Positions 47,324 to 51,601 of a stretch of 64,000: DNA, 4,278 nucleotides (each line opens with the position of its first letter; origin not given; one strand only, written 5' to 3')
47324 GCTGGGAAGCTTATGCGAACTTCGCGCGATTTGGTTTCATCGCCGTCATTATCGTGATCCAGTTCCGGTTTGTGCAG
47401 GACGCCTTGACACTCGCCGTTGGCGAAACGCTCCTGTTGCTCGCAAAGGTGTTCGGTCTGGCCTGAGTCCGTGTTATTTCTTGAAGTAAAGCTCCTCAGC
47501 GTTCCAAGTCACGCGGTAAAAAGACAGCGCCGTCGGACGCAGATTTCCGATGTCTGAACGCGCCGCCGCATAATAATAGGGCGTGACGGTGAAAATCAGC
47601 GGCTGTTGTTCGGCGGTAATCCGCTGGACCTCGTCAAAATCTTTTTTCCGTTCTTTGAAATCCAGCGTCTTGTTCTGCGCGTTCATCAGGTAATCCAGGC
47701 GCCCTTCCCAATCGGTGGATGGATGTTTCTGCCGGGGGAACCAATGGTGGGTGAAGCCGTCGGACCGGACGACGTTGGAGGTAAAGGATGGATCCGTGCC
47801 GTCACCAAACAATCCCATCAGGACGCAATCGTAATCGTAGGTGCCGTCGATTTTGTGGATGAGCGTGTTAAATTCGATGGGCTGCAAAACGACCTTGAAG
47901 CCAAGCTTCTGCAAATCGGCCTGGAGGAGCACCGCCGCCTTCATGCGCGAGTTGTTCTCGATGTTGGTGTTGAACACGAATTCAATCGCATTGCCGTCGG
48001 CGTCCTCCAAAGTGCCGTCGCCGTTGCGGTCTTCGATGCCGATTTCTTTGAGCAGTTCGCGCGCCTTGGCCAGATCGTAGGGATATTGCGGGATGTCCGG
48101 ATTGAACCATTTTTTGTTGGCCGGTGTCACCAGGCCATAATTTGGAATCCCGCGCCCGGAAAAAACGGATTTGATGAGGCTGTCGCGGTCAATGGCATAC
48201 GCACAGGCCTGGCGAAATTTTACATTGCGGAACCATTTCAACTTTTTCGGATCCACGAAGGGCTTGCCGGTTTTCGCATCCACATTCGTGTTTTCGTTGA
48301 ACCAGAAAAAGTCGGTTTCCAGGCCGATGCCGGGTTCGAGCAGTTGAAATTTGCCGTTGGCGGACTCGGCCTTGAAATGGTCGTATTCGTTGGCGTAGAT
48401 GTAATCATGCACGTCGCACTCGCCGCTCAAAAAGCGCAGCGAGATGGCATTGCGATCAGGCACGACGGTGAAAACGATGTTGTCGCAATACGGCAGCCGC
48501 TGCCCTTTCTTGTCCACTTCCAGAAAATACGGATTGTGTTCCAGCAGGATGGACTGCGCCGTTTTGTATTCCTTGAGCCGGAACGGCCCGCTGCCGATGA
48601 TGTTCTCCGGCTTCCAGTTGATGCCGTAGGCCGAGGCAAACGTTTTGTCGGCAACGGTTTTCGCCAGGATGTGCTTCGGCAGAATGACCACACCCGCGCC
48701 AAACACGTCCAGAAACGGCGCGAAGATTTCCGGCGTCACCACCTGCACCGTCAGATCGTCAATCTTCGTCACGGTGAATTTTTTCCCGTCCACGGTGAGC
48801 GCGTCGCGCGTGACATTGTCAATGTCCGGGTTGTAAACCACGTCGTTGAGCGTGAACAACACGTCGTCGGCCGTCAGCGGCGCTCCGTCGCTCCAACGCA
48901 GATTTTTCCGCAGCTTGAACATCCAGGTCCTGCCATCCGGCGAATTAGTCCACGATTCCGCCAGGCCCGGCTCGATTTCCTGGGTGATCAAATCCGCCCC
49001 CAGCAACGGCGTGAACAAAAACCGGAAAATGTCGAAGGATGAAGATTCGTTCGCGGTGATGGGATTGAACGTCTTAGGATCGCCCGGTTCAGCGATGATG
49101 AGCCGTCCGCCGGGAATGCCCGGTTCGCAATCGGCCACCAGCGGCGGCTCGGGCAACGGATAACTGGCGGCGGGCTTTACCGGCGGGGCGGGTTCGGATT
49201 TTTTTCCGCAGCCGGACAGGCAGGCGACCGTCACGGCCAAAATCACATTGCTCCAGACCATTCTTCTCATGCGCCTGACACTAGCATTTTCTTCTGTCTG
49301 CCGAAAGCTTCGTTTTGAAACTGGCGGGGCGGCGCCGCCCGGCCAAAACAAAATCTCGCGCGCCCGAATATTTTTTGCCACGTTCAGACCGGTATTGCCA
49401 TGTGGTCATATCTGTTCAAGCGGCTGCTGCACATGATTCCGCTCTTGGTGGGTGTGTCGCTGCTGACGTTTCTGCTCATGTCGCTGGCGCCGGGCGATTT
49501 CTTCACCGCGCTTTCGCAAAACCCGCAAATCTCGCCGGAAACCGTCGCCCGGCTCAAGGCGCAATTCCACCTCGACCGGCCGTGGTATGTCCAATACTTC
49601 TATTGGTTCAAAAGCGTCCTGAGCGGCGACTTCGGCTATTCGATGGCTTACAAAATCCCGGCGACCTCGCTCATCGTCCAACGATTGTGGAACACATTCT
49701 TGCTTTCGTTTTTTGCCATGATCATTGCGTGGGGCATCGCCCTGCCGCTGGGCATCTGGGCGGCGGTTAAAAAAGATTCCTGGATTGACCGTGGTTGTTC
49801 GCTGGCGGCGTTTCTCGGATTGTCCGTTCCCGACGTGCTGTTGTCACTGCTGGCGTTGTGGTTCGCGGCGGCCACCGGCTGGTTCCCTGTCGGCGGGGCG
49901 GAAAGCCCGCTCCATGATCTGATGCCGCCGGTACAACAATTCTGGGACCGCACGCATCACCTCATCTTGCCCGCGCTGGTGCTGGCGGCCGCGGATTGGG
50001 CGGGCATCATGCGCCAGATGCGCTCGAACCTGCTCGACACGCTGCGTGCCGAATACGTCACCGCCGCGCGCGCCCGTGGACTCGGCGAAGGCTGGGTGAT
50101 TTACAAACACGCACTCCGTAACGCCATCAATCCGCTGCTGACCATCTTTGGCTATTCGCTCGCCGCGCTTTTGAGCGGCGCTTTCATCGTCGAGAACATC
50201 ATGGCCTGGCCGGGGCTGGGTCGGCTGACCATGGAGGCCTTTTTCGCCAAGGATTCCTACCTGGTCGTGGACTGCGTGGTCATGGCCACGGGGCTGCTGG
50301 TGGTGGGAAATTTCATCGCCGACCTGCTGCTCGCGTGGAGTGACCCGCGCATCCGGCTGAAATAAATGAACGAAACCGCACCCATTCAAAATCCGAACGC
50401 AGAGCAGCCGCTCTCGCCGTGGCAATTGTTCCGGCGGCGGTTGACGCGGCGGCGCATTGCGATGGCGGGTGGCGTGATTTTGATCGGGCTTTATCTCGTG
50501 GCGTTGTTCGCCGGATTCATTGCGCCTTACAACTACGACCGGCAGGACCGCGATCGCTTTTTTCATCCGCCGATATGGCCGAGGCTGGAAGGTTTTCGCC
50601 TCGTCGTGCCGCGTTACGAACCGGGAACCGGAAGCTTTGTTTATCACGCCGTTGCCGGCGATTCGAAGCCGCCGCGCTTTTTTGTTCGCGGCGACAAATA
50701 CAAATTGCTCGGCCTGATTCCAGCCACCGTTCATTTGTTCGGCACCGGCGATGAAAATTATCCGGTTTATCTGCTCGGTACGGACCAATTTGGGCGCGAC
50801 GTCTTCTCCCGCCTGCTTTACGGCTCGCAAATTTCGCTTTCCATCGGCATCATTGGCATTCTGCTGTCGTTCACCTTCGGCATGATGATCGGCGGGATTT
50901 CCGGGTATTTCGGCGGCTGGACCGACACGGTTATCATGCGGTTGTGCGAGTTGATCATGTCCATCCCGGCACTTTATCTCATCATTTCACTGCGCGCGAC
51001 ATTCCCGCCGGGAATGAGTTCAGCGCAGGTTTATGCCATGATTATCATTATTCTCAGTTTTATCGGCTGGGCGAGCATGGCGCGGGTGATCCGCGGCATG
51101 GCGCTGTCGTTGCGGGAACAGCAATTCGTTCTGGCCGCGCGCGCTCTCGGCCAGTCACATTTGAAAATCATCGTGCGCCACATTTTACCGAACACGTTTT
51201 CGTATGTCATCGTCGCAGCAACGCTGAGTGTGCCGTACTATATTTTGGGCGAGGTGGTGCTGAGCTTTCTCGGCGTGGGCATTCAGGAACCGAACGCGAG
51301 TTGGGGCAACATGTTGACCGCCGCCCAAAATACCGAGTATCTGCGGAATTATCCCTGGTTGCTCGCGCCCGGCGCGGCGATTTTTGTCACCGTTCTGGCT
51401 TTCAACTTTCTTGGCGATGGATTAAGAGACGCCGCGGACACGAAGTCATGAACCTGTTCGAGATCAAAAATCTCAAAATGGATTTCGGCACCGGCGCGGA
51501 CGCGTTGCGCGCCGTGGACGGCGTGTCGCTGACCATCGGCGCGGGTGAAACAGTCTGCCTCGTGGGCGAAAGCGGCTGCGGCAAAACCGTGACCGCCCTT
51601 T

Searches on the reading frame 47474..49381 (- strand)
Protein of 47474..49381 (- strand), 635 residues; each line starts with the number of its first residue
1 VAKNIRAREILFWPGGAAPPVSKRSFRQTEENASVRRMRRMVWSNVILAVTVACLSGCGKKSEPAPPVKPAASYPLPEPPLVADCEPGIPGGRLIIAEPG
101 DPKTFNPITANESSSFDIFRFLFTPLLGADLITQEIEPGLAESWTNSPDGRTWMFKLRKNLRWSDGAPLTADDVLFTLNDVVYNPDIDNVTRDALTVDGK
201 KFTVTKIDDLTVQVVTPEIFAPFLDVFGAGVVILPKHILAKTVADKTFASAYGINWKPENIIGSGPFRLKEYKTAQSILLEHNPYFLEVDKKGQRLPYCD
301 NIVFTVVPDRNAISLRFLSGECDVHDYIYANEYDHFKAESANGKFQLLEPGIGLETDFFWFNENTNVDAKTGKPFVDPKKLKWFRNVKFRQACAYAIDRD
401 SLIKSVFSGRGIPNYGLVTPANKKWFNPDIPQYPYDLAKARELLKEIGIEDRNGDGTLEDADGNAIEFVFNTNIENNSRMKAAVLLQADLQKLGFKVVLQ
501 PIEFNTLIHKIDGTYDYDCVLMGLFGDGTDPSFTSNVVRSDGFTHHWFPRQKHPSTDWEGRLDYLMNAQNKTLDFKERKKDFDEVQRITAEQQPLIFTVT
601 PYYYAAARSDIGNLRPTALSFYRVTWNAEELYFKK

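Call 92: search_protein_families(library=pfam, proteins=[window:47474-49381:-], max_evalue=0.0001)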
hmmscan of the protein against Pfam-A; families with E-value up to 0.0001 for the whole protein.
window:47474-49381:- (635 aa): 1 family
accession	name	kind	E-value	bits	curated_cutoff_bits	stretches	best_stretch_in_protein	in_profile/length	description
PF00496.27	SBP_bac_5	-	6.3e-84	282.6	32.4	1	135-537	1-359/368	Bacterial extracellular solute-binding proteins, family 5 Middle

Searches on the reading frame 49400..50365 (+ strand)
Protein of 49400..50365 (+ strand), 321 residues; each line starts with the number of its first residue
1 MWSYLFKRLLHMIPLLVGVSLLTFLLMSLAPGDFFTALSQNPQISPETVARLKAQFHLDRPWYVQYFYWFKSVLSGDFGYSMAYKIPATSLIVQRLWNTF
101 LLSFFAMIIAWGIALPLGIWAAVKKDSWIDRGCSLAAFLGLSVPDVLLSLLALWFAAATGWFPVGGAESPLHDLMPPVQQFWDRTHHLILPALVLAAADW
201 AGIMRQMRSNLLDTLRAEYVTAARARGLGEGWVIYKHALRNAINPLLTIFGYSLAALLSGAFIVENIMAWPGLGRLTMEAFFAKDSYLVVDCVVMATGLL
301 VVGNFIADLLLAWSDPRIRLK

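Call 92: search_protein_families(library=pfam, proteins=[window:49400-50365:+], max_evalue=0.0001)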
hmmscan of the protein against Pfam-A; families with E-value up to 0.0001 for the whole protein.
window:49400-50365:+ (321 aa): 2 families
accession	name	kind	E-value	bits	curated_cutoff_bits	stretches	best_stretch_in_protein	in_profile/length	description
PF00528.27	BPD_transp_1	-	3.3e-37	128.4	26.4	1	114-319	1-183/184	Binding-protein-dependent transport system inner membrane component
PF19300.4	BPD_transp_1_N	-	2.3e-08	34.6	23.8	1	1-77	1-76/114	Binding-prot-dependent transport system membrane comp, N-term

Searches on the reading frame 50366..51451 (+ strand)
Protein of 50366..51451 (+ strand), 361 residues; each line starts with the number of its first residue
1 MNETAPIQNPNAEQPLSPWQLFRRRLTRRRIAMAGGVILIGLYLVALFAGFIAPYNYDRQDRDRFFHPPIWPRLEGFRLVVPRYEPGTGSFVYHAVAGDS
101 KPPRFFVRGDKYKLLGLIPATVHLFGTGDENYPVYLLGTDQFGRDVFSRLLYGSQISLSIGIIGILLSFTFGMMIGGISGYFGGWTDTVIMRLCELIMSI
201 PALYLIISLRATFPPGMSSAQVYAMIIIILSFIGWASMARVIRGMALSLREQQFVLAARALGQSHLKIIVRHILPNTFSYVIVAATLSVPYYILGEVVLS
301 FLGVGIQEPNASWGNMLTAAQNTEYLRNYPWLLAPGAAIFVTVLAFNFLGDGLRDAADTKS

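Call 92: search_protein_families(library=pfam, proteins=[window:50366-51451:+], max_evalue=0.0001)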
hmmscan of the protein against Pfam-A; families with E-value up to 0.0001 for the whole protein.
window:50366-51451:+ (361 aa): 2 families
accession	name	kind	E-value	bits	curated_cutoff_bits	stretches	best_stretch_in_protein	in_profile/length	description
PF00528.27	BPD_transp_1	-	1.1e-31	110.5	26.4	1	172-358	1-179/184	Binding-protein-dependent transport system inner membrane component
PF12911.12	OppC_N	-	4e-17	62.3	23.9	1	17-69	1-53/53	N-terminal TM domain of oligopeptide transport permease C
